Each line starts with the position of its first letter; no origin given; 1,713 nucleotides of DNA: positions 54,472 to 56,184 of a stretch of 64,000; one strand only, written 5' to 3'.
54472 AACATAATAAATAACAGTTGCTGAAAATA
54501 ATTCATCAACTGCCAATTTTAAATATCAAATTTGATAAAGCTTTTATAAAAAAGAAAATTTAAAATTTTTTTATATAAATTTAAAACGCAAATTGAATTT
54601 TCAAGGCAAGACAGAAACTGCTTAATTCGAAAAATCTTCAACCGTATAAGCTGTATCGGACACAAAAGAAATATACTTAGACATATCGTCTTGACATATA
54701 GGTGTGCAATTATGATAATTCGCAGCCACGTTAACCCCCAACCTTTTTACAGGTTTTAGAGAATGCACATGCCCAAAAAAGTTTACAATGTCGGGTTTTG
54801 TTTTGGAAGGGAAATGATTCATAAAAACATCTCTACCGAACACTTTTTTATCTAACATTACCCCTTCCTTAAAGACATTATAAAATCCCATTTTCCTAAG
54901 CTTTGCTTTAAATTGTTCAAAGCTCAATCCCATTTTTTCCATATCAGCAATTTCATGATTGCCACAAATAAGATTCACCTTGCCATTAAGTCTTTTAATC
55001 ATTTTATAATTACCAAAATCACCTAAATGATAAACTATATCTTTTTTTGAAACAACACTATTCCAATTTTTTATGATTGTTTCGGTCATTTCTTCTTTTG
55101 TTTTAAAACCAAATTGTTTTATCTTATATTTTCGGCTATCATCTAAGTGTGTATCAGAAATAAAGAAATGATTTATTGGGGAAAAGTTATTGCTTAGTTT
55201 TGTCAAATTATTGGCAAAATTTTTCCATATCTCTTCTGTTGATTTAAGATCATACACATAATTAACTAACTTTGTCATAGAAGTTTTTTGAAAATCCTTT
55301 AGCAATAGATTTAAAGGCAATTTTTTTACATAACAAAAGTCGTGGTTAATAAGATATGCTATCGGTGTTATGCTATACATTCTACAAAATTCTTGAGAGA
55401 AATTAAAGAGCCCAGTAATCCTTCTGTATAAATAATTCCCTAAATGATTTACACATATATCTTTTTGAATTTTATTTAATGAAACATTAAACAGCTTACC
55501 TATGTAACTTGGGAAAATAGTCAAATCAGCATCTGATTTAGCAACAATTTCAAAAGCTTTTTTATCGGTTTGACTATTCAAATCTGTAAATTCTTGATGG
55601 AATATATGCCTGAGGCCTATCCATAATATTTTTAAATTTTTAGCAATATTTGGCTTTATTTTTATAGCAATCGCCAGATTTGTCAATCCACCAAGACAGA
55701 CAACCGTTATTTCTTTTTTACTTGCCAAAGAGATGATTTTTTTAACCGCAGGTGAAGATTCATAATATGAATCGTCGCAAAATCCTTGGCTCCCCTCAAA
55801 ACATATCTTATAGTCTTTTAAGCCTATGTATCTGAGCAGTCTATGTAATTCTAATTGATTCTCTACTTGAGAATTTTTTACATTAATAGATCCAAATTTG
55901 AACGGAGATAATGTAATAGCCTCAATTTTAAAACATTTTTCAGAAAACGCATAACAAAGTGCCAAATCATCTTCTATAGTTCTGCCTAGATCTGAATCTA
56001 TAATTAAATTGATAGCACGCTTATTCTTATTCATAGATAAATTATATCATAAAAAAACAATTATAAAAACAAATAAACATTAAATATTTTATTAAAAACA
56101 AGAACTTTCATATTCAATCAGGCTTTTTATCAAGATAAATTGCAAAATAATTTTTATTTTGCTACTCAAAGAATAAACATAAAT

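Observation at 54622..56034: Nucleoside-hydrolase-like / metallophosphoesterase fusion inserted between the spoIIA and spoVA operons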

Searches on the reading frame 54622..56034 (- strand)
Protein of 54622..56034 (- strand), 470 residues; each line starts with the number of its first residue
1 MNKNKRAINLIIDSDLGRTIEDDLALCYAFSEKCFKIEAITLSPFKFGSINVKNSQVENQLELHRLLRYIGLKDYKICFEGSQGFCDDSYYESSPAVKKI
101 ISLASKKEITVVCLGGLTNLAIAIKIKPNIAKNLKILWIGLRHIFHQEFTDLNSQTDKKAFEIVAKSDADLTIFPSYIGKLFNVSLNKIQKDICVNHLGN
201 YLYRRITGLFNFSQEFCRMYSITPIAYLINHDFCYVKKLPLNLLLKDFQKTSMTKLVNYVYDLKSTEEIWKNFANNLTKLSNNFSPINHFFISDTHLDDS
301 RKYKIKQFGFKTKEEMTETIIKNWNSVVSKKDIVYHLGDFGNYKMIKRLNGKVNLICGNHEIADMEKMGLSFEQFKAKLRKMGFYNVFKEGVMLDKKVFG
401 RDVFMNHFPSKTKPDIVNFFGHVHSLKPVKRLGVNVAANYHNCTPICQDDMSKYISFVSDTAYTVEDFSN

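Call 3: search_protein_families(library=pfam, proteins=[window:54622-56034:-], max_evalue=0.01)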
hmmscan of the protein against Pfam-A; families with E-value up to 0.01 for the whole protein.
window:54622-56034:- (470 aa): 2 families
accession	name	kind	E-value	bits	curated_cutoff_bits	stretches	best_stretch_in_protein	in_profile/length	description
PF01156.24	IU_nuc_hydro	-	4.1e-16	59.9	34.2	1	10-242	1-258/297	Inosine-uridine preferring nucleoside hydrolase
PF12850.12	Metallophos_2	-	1.5e-06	28.7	27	1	290-427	4-120/154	Calcineurin-like phosphoesterase superfamily domain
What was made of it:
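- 54622..56034 (-): 470-aa ORF: NH-MPE fusion protein. Pfam PF01156 + PF12850 (call 3).
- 55201..56013 (-): Divergent nucleoside-hydrolase-fold domain (residues ~8-278). Key residues: D13, D15, E21, D22, T118-N119, D151, N153, D157, Y220, S221. Pfam 59.9 bits (call 3).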

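Call 4: search_protein_families(library=ncbifam, proteins=[window:54622-56034:-], max_evalue=0.01)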
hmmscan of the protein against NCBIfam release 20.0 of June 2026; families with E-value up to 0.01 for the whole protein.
window:54622-56034:- (470 aa): 4 families
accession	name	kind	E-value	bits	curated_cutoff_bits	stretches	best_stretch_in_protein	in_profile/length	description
NF008036.0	PRK10768.1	equivalog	5.8e-09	35.5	382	1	96-244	103-257/304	ribonucleoside hydrolase RihC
NF052221.1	UridNuclsHydUriH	equivalog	0.00011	21.5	450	1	103-254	113-273/310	uridine-preferring nucleoside hydrolase UriH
NF007417.0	PRK09955.1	equivalog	0.00018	20.5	459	1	92-195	100-198/313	ribosylpyrimidine nucleosidase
NF007761.0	PRK10443.1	equivalog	0.00055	19.1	433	0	104-218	114-228/311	pyrimidine-specific ribonucleoside hydrolase RihA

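Call 5: find_homologous_proteins(query=window:54622-56034:-, max_evalue=0.001)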
Query window:54622-56034:- (470 aa): 102 proteins with E <= 0.001 among 5344 candidates.
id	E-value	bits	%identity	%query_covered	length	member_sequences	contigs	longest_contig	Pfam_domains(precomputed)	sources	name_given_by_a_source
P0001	0.0e+0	1062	99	100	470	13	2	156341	PF01156.25,PF12850.13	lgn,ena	-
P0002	7.6e-267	904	82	100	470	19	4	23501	PF01156.25,PF12850.13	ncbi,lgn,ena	-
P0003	5.7e-245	831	76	100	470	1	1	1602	PF01156.25,PF12850.13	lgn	-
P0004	3.8e-225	766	69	99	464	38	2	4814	PF01156.25,PF12850.13,PF00149.34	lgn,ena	-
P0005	6.6e-220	749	68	97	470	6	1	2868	PF01156.25,PF12850.13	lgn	-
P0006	2.0e-218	744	67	99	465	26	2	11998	PF01156.25,PF12850.13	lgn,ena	-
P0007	3.2e-215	733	68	96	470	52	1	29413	PF01156.25,PF12850.13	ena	-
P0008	4.1e-215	733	69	95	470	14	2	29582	PF01156.25,PF12850.13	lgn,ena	-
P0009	3.2e-210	717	65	100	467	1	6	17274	PF01156.25,PF12850.13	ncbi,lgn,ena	-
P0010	8.4e-207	706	64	99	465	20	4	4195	PF01156.25,PF12850.13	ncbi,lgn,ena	-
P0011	9.2e-207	706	65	100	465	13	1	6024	PF01156.25,PF12850.13,PF00149.34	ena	-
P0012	9.6e-203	692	64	100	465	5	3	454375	PF01156.25,PF12850.13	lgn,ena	-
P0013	1.0e-200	686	64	100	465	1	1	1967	PF01156.25,PF12850.13,PF00149.34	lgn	-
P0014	1.7e-134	467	48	96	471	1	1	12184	PF01156.25,PF12850.13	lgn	-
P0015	7.9e-131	455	46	97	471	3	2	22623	PF01156.25,PF12850.13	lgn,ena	-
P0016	2.7e-128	447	45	96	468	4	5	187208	PF01156.25,PF12850.13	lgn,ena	-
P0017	3.4e-128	447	45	97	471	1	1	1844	PF01156.25,PF12850.13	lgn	-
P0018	7.1e-127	442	45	97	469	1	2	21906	PF01156.25,PF12850.13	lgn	-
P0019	4.0e-126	440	46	96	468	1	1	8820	PF01156.25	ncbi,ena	-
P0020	1.1e-125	438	46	97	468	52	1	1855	PF01156.25,PF12850.13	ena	-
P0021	3.3e-125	437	46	96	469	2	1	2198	PF01156.25,PF12850.13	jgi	-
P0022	6.8e-123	429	45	97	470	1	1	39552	PF01156.25,PF12850.13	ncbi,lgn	-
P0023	3.6e-122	427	45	98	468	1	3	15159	PF01156.25,PF12850.13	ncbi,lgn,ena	-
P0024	4.1e-122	427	45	96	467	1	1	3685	PF01156.25,PF12850.13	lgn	-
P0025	2.5e-117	411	44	97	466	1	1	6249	PF01156.25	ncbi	-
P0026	3.1e-115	404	43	96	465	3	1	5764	PF01156.25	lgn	-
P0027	4.5e-114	400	43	97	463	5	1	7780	PF01156.25,PF12850.13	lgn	-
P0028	1.5e-113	398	42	97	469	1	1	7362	PF01156.25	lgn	-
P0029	3.0e-111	391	43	97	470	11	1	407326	PF01156.25,PF12850.13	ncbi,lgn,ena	-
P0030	1.6e-110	388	43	97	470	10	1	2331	PF01156.25,PF12850.13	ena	-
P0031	2.9e-110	387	42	98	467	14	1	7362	PF01156.25,PF12850.13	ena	-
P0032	5.6e-110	386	43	97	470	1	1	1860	PF01156.25,PF12850.13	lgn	-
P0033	7.1e-110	386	41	97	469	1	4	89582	PF01156.25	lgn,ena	-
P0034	2.5e-109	384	42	97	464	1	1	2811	PF01156.25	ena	-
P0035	5.4e-109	383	42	97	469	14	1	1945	PF01156.25,PF12850.13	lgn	-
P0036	2.6e-108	381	40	97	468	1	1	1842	PF01156.25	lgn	-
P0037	3.6e-108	381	42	97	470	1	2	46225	PF01156.25,PF12850.13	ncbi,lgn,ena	-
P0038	8.3e-107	376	43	97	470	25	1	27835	PF01156.25,PF12850.13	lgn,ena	-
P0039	9.6e-105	369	42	96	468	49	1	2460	PF01156.25,PF12850.13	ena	-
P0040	6.2e-104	367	40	94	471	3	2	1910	PF01156.25,PF12850.13,PF00149.34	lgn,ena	-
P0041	1.3e-102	362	41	96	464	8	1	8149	PF01156.25,PF12850.13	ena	-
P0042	2.3e-102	361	41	97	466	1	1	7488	PF01156.25,PF12850.13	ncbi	-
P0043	8.9e-101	356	40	97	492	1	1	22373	PF01156.25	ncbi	ncbi:MAG: nucleoside hydrolase [Candidatus Caccovivens sp.]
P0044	2.0e-100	355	39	97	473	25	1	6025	PF01156.25,PF12850.13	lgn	-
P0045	4.0e-100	354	39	99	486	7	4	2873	PF01156.25,PF12850.13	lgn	-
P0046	6.6e-100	353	40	97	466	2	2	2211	PF01156.25,PF12850.13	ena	-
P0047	7.5e-100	353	39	97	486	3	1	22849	PF01156.25,PF12850.13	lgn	-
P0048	9.8e-99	349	40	99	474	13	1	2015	PF01156.25,PF12850.13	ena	-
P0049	1.2e-98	349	39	97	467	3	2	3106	PF01156.25,PF12850.13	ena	-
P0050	8.2e-98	346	39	96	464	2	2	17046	PF01156.25,PF12850.13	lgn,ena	-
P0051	1.8e-97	345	38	97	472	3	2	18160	PF01156.25,PF12850.13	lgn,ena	-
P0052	6.3e-97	343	40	97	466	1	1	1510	PF01156.25,PF12850.13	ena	-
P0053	9.8e-97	343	40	96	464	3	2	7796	PF01156.25,PF12850.13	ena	-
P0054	1.6e-96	342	40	97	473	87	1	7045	PF01156.25,PF12850.13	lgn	-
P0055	3.2e-95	338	41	97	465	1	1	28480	PF01156.25,PF12850.13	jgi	-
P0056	5.4e-95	337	38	97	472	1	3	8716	PF01156.25,PF12850.13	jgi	-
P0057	2.9e-94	335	38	96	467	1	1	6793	PF01156.25,PF12850.13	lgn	-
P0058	9.9e-94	333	38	97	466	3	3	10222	PF01156.25,PF12850.13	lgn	-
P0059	2.1e-93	332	37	96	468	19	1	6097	PF01156.25,PF12850.13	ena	-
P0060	2.9e-93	331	39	96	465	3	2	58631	PF01156.25,PF12850.13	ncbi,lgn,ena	-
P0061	4.0e-93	331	38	97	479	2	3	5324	PF01156.25,PF12850.13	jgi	-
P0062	1.1e-92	329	36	97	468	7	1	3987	PF01156.25,PF12850.13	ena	-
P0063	1.8e-91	326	38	97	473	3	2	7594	PF01156.25,PF12850.13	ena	-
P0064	5.2e-91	324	39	96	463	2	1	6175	PF01156.25,PF12850.13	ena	-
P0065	1.6e-90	322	38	96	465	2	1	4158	PF01156.25,PF12850.13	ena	-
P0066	1.8e-89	319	38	97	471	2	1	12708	PF01156.25,PF12850.13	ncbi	-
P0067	3.2e-89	318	38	96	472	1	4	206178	PF01156.25,PF12850.13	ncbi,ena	-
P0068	3.6e-87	311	38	96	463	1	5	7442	PF01156.25,PF12850.13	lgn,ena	-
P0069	1.5e-86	309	37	97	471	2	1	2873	PF01156.25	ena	-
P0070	5.9e-86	307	36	97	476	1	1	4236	PF01156.25,PF12850.13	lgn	-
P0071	1.3e-84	303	35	98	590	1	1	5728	PF01156.25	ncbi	-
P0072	3.1e-60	223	38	61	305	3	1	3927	PF12850.13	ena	-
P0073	1.4e-24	105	29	61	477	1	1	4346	PF06941.18,PF01156.25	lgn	-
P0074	1.8e-21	95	30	56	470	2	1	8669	PF06941.18,PF01156.25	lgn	-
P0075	2.6e-21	94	31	51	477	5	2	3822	PF07632.17,PF06941.18,PF01156.25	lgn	-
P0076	2.9e-15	74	33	34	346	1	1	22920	PF15891.12,PF12850.13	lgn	-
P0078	2.8e-13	68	32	47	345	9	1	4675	PF12850.13,PF00149.34,PF18143.7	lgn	-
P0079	5.8e-12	63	39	30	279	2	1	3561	PF12850.13,PF00149.34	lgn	-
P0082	2.0e-11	62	30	50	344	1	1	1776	PF12850.13,PF00149.34,PF18143.7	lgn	-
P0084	5.7e-11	60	36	36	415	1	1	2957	PF01467.33,PF00149.34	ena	-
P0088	7.3e-10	56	34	33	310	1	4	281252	-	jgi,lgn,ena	jgi:calcineurin-like phosphoesterase family protein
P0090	1.4e-9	56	35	29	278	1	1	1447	PF12850.13,PF00149.34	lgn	-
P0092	4.4e-9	54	32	30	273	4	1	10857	PF12850.13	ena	-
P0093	7.4e-9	53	29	33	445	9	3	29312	PF00149.34,PF18143.7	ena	-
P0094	8.5e-9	53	31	37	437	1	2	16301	-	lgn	-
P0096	6.4e-6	43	31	29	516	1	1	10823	PF12850.13,PF00149.34,PF03781.23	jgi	-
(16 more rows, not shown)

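Call 6: search_solved_structures(query=window:54622-56034:-, max_evalue=1, show_alignments=4)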
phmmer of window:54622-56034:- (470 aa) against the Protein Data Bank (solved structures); distinct sequences matched with E-value up to 1: 20.
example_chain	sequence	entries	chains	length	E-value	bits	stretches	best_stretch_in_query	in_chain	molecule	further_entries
3t8i_A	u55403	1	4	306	0.00055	22.2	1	94-188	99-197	Purine nucleosidase, (IunH-2)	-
6ba0_A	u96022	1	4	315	0.0012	21.1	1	107-253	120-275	Cytidine/uridine-specific hydrolase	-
4kpo_A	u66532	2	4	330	0.004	19.3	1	107-174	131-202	Nucleoside N-ribohydrolase 3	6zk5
6zk1_A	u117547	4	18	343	0.0086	18.2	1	107-174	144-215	Pyrimidine-specific ribonucleoside hydrolase rihA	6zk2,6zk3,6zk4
8ctm_A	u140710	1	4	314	0.011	17.9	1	102-173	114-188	Inosine-uridine preferring nucleoside hydrolase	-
1ezr_A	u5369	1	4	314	0.011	17.9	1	102-174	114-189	NUCLEOSIDE HYDROLASE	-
5tsq_A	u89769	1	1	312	0.013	17.7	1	100-177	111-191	IUnH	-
4kpn_A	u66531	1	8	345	0.053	15.6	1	107-172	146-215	Nucleoside N-ribohydrolase 1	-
9bjz_B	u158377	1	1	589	0.065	15.4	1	168-259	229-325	DET1 homolog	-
9dhd_B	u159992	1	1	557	0.067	15.3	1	168-259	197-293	DET1 homolog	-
9ltj_A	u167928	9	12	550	0.067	15.3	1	168-259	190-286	DET1 homolog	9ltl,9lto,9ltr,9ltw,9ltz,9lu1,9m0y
9lul_b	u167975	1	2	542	0.068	15.3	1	168-259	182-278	DET1 homolog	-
6ba1_A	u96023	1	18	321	0.084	15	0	95-174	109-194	Inosine-uridine preferring nucleoside hydrolase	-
1q8f_A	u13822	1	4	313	0.087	14.9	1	92-140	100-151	Pyrimidine nucleoside hydrolase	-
3mkm_A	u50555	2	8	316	0.088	14.9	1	92-140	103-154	Putative uncharacterized protein YeiK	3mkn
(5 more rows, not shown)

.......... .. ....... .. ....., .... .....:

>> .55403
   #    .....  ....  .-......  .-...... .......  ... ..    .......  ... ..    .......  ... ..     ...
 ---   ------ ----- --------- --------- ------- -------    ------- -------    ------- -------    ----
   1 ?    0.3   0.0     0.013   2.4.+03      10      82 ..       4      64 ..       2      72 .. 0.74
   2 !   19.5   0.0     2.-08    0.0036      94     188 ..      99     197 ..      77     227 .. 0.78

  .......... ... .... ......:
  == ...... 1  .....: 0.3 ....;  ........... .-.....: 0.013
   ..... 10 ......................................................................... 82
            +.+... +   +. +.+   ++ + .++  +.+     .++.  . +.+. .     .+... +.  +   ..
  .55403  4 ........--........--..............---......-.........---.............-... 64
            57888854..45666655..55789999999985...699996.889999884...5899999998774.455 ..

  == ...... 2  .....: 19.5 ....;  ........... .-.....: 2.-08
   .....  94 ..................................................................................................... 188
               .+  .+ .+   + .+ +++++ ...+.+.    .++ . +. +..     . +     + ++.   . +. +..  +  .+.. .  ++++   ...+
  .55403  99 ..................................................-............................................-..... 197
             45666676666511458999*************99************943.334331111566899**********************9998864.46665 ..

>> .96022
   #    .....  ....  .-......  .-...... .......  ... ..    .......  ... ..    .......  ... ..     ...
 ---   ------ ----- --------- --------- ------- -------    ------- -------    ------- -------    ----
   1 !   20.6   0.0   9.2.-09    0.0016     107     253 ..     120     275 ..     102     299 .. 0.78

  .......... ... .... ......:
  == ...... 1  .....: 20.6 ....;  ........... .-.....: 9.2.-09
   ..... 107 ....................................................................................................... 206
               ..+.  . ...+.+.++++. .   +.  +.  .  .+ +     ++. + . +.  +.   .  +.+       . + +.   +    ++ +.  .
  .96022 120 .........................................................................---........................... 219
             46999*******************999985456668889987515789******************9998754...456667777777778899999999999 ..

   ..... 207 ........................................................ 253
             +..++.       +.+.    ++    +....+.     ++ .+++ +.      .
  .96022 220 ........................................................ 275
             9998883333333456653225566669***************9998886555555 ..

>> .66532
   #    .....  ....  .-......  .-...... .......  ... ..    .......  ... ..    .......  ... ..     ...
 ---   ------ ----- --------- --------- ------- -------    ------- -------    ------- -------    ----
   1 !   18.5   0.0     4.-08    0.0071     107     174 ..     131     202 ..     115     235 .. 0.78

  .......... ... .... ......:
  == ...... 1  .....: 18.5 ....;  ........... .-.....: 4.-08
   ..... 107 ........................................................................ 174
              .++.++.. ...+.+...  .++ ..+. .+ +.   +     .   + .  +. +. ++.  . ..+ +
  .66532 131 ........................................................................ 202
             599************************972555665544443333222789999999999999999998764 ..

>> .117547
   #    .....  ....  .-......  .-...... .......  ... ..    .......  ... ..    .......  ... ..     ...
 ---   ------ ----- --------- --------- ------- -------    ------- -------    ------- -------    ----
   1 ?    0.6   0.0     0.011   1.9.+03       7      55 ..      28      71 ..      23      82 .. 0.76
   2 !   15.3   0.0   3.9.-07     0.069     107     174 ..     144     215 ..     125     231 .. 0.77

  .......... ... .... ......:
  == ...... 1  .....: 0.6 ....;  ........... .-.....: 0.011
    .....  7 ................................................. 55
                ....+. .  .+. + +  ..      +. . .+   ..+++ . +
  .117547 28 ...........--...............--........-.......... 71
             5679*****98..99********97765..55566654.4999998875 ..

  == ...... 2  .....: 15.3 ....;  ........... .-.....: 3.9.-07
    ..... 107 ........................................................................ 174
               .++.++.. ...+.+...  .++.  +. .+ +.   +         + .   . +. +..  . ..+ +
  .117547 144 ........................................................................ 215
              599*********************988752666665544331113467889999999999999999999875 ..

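Call 9: find_related_loci(query=A1, collection=genome_contigs, flank=8000)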
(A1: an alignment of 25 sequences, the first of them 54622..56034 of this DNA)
Query A1 (470 aa) in genome_contigs; peptide patterns used: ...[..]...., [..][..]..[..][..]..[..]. (x = any residue, [..] = any of these).
365 stretches matched a pattern; 200 encode a relative of the query (tblastn E <= 1e-3); the best 80 are kept; 80 distinct loci.
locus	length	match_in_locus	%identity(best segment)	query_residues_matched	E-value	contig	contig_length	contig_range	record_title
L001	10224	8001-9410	82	1-470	0e+0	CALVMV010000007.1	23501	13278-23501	MAG: uncultured Clostridia bacterium isolate BRZ_BA__bin78 genome assembly, contig: BRZ_BA__NODE_1914_length_23501_cov_1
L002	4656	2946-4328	68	5-468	0e+0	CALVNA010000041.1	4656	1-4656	MAG: uncultured Clostridia bacterium isolate BRZ_DN__bin10 genome assembly, contig: BRZ_DN__NODE_22026_length_4656_cov_4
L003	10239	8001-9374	69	4-461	0e+0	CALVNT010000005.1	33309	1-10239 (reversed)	MAG: uncultured Clostridia bacterium isolate E03__bin334 genome assembly, contig: E03__k127_5892618, whole genome shotgu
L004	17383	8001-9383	67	5-468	0e+0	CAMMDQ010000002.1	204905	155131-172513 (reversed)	MAG: uncultured Firmicutes bacterium isolate ERR4968606_bin.18_MetaWRAP_v1.1_MAG genome assembly, contig: NODE_43_length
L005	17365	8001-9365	67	10-467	0e+0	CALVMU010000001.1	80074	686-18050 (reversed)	MAG: uncultured Clostridia bacterium isolate BRZ_EH__bin39 genome assembly, contig: BRZ_EH__NODE_547_length_80074_cov_9.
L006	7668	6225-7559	69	13-460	0e+0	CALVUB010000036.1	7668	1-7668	MAG: uncultured Clostridia bacterium isolate BRZ_CM__bin93 genome assembly, contig: BRZ_CM__NODE_11289_length_7668_cov_3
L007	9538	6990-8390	65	1-470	0e+0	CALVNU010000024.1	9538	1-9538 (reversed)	MAG: uncultured Clostridia bacterium isolate BRZ_CG__bin67 genome assembly, contig: BRZ_CG__NODE_8743_length_9538_cov_3.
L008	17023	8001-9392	65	1-469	0e+0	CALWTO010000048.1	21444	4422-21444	MAG: uncultured Clostridia bacterium isolate E19__bin314 genome assembly, contig: E19__k127_5195142, whole genome shotgu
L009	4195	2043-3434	64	2-468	0e+0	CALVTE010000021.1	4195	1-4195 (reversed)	MAG: uncultured Clostridia bacterium isolate BRZ_BP__bin16 genome assembly, contig: BRZ_BP__NODE_19745_length_4195_cov_5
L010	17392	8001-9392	64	1-469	0e+0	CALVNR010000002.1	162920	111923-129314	MAG: uncultured Clostridia bacterium isolate BRZ_QS__bin44 genome assembly, contig: BRZ_QS__NODE_50_length_162920_cov_19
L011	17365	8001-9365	45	6-458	2e-132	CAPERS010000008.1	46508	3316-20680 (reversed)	MAG TPA_asm: uncultured Eubacteriales bacterium isolate MGBC153948 genome assembly, contig: MGBC153948.8, whole genome s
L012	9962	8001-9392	46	1-462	4e-132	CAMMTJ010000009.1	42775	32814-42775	MAG: uncultured Firmicutes bacterium isolate ERR4968593_bin.22_MetaWRAP_v1.1_MAG genome assembly, contig: NODE_452_lengt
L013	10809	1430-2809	45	8-467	6e-127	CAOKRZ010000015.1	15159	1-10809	MAG TPA_asm: uncultured Christensenella sp. isolate SRR17684621_bin.12_metawrap_v1.3_MAG genome assembly, contig: NODE.3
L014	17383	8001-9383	45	4-462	1e-126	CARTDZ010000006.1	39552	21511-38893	MAG TPA_asm: uncultured Eubacteriales bacterium isolate MGBC159796 genome assembly, contig: MGBC159796.6, whole genome s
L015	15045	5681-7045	43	8-460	3e-119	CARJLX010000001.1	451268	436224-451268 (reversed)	MAG TPA_asm: uncultured Eubacteriales bacterium isolate MGBC129253 genome assembly, contig: MGBC129253.1, whole genome s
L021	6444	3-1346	42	13-458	4e-111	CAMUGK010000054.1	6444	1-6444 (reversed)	MAG TPA_asm: uncultured Firmicutes bacterium isolate SRR14038242_bin.50_metawrap_v1.3_MAG genome assembly, contig: NODE.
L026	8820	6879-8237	46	8-458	1e-130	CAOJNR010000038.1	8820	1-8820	MAG TPA_asm: uncultured Clostridia bacterium isolate SRR15730521_bin.4_metawrap_v1.3_MAG genome assembly, contig: NODE.4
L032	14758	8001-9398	39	5-462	9e-103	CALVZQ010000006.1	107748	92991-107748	MAG: uncultured Clostridia bacterium isolate BRZ_FC__bin54 genome assembly, contig: BRZ_FC__NODE_220_length_107748_cov_1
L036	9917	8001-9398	39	5-462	1e-101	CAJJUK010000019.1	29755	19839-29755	MAG TPA_asm: uncultured Catabacter sp. isolate ERR321597-bin.24 genome assembly, contig: NODE_1218_length_29755_cov_6.56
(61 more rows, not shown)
